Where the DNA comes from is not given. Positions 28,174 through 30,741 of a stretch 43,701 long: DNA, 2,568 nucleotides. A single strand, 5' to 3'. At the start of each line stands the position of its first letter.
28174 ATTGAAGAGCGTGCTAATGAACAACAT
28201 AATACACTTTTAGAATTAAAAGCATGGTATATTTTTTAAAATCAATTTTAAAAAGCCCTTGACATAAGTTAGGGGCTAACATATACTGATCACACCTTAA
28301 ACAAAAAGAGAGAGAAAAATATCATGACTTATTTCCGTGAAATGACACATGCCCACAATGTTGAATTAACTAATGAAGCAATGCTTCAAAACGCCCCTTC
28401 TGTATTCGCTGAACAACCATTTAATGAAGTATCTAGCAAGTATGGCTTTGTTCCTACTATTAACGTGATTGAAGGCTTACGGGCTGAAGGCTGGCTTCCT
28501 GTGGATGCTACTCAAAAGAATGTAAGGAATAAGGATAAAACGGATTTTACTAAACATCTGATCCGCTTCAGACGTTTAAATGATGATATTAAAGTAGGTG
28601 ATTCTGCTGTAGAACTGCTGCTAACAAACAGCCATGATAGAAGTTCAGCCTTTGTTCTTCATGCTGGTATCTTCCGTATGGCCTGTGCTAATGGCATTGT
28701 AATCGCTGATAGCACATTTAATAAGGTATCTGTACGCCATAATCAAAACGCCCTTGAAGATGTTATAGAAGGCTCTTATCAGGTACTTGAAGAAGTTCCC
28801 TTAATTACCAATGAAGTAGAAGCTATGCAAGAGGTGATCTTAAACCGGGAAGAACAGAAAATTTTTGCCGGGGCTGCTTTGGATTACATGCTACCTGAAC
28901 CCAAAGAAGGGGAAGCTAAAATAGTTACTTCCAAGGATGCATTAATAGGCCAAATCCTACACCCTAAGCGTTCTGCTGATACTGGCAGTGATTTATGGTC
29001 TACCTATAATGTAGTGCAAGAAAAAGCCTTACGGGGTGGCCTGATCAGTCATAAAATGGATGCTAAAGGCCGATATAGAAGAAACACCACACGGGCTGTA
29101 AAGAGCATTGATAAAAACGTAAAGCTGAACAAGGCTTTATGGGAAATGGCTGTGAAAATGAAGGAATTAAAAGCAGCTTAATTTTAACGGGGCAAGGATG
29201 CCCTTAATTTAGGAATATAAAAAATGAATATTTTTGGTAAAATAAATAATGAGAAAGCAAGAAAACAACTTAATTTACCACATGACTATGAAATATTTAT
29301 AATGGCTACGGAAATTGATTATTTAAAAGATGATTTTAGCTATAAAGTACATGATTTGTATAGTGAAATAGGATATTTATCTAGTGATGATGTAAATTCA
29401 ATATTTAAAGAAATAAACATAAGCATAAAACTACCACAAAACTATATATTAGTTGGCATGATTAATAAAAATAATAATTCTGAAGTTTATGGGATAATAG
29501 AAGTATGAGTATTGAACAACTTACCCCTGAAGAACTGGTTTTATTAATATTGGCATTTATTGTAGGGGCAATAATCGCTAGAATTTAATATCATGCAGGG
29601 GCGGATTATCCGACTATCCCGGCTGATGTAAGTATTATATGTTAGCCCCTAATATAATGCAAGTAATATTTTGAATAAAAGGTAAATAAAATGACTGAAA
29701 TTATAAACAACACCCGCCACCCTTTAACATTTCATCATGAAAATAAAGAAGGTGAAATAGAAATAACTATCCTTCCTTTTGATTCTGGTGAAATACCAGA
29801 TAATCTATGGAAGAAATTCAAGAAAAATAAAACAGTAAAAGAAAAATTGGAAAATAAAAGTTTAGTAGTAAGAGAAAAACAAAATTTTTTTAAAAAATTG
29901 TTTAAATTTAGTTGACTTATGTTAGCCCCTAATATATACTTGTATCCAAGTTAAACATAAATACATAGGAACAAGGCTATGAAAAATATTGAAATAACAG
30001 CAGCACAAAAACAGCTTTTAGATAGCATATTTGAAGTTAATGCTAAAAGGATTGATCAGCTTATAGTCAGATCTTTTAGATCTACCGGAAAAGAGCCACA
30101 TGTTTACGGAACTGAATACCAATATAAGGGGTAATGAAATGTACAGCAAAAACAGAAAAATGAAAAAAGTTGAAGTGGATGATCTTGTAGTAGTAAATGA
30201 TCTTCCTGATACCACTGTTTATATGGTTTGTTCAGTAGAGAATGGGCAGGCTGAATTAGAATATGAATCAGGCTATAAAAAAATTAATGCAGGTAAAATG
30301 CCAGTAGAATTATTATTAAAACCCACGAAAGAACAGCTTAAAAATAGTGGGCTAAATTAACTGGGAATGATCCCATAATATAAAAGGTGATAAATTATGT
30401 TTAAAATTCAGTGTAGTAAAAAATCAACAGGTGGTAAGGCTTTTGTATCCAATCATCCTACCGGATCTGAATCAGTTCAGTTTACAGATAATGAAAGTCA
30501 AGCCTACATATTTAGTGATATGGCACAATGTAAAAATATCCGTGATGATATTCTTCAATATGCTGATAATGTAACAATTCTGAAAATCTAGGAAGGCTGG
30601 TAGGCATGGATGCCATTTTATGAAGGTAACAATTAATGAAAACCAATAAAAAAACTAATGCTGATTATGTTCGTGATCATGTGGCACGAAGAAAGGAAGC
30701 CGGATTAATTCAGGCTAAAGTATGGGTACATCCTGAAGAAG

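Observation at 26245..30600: Early cassette island resembling conjugative-element leading-region cargo, splitting the replication genes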

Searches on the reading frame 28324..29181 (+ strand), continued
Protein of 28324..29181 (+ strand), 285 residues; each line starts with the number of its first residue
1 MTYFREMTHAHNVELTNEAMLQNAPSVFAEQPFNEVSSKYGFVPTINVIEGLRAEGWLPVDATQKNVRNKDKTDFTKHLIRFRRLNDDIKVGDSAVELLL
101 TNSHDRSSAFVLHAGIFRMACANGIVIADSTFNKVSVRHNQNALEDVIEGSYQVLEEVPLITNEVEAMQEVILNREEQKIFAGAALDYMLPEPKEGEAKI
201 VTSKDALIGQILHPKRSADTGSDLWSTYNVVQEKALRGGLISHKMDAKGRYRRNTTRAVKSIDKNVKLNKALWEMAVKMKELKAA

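Call 103: find_related_loci(query=A2, collection=genome_contigs, flank=8000)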
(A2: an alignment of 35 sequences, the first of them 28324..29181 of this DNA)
Query A2 (285 aa) in genome_contigs; peptide patterns used: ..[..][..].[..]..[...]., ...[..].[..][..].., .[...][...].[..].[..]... (x = any residue, [..] = any of these).
599 stretches matched a pattern (row limit reached: there are more); 570 encode a relative of the query (tblastn E <= 1e-3); the best 80 are kept; 80 distinct loci.
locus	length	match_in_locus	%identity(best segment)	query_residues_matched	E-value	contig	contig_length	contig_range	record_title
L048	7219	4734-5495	45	15-275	2e-72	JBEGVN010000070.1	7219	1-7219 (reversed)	MAG: Pseudomonadota bacterium isolate riogrande_2019_sw_WHONDRS-S19S_0066_B_bin.158 scaffold_1843315, whole genome shotg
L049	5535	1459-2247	45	13-285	2e-72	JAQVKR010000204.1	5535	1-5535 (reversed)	MAG: Gammaproteobacteria bacterium isolate STE_91 NODE_43788_length_5535_cov_3.657914_Sandtown_E, whole genome shotgun s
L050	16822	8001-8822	39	3-281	7e-69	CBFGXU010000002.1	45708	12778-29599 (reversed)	MAG TPA_asm: uncultured Nitrosomonas sp. isolate SRR32277357_concoct_63 genome assembly, contig: ERZ27321080.154, whole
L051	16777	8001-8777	43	15-285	2e-67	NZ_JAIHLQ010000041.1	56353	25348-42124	Pseudomonas baetica strain 25P2F9 scaffold41_size56353, whole genome shotgun sequence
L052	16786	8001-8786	42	15-285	3e-67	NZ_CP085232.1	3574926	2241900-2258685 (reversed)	Vreelandella aquamarina strain ADH-27 chromosome, complete genome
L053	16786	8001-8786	42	15-285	7e-67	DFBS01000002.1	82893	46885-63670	MAG TPA_asm: Halomonas sp. UBA3074 UBA3074_contig_981, whole genome shotgun sequence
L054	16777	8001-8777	42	15-285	1e-66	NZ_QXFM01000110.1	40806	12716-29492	Aurantiacibacter xanthus strain CCTCC AB 2015396 446, whole genome shotgun sequence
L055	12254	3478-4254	42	15-285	7e-67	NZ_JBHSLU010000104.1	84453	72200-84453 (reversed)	Bosea massiliensis strain CCUG 43117 velvet_auto_105_104, whole genome shotgun sequence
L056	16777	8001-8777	42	15-285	7e-67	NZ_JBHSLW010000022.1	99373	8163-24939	Bosea eneae strain CCUG 43111 velvet_auto_105_22, whole genome shotgun sequence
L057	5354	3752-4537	41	15-285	1e-66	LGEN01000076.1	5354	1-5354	MAG: Halomonas sp. 54_146 DS1215_scaffold_163, whole genome shotgun sequence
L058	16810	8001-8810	42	4-283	4e-66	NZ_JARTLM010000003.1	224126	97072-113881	Hydrogenovibrio sp. 3SP14C1 NODE_3_length_224126_cov_164.923334, whole genome shotgun sequence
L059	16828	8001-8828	40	7-285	3e-66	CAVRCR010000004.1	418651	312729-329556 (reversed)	MAG: uncultured Acidobacteriaceae bacterium isolate MFD03346.bin.3.6 genome assembly, contig: contig_1205, whole genome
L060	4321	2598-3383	41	15-285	3e-66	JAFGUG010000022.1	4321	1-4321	MAG: Thiotrichales bacterium isolate ZodW_maxbin.150 k87_4399256, whole genome shotgun sequence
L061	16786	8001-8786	41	15-285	5e-66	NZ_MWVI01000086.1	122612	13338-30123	Vreelandella lionensis strain RHS90 Halomonas_lionensis_RHS90_contig_88, whole genome shotgun sequence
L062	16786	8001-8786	42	12-285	1e-65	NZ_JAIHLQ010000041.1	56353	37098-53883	Pseudomonas baetica strain 25P2F9 scaffold41_size56353, whole genome shotgun sequence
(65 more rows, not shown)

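Call 110: search_protein_families(library=pfam, alignment_id=A5, max_evalue=0.00001)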
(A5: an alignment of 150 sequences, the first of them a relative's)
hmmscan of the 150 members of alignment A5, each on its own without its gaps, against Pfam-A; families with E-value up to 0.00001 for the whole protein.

A. member 1, L050:6559-6936:+ (125 aa): 0 families

B. families by the number of members that match (of 150 scanned): 28 families (the first 25 are shown)
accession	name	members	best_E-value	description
PF18897.5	Gp3-like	8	2.7e-47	Recombination directionality factor-like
PF09588.16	YqaJ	7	5.7e-45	YqaJ-like viral recombinase domain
PF10074.15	RovC_DNA-bd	5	3.6e-29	T6SS, Transcription factor, DNA binding domain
PF04002.20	RadC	4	8.1e-46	RadC-like JAB domain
PF05284.17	DUF736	3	4e-36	Protein of unknown function (DUF736)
PF04754.18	Transposase_31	3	2.1e-32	Putative transposase, YhgA-like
PF14464.11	Prok-JAB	3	6e-06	Prokaryotic homologs of the JAB domain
PF07690.21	MFS_1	2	1.6e-48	Major Facilitator Superfamily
PF00589.27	Phage_integrase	2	2.4e-32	Phage integrase family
PF20109.4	Trans_reg_dom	2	4.2e-24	Proteobacterial transcriptional regulator-like domain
PF13356.12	Arm-DNA-bind_3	2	5.8e-18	Arm DNA-binding domain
PF06250.17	YhcG_C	1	3.7e-49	YhcG PDDEXK nuclease domain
PF17761.7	DUF1016_N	1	2e-45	DUF1016 N-terminal domain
PF12784.13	PDDEXK_2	1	1.3e-34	PD-(D/E)XK nuclease family transposase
PF21716.3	dnstrm_HI1420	1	9.6e-23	Probable addiction module antidote protein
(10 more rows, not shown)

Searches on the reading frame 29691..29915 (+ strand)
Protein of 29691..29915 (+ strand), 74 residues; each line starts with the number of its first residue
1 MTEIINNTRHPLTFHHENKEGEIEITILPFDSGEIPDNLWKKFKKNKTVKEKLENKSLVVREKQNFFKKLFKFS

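Call 4: search_protein_families(library=pfam, max_evalue=0.01, proteins=[window:29691-29915:+])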
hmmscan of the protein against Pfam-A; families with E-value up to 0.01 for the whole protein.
window:29691-29915:+ (74 aa): 0 families

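Call 5: search_protein_families(library=phrogs, max_evalue=0.01, proteins=[window:29691-29915:+])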
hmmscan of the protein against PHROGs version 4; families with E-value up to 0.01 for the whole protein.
window:29691-29915:+ (74 aa): 1 family
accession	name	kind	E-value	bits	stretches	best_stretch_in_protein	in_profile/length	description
phrog_14627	-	unknown function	0.0035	18.6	1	3-64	3-56/147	-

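Call 61: search_protein_families(library=ncbifam, max_evalue=0.01, proteins=[window:29691-29915:+])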
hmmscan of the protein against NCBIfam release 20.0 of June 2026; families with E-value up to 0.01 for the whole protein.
window:29691-29915:+ (74 aa): 0 families

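Call 62: search_protein_families(library=padloc, max_evalue=0.01, proteins=[window:29691-29915:+])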
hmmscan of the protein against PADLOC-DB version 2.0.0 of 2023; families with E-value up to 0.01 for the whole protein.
window:29691-29915:+ (74 aa): 0 families

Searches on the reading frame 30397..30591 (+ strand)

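Call 6: search_protein_families(library=pfam, max_evalue=1, proteins=[window:30397-30591:+])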
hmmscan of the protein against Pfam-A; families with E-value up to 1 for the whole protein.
window:30397-30591:+ (64 aa): 2 families
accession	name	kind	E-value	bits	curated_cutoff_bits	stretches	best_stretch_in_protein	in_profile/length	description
PF08503.15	DapH_N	-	0.046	14.4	27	1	4-51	10-62/86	Tetrahydrodipicolinate succinyltransferase N-terminal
PF22319.1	DUF6972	-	0.19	12.4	27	1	16-57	9-51/105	Domain of unknown function (DUF6972)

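Call 61: search_protein_families(library=ncbifam, max_evalue=0.01, proteins=[window:30397-30591:+])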
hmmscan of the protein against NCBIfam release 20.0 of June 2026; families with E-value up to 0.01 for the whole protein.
window:30397-30591:+ (64 aa): 0 families

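Call 62: search_protein_families(library=padloc, max_evalue=0.01, proteins=[window:30397-30591:+])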
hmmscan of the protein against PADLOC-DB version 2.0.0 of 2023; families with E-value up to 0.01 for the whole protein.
window:30397-30591:+ (64 aa): 0 families
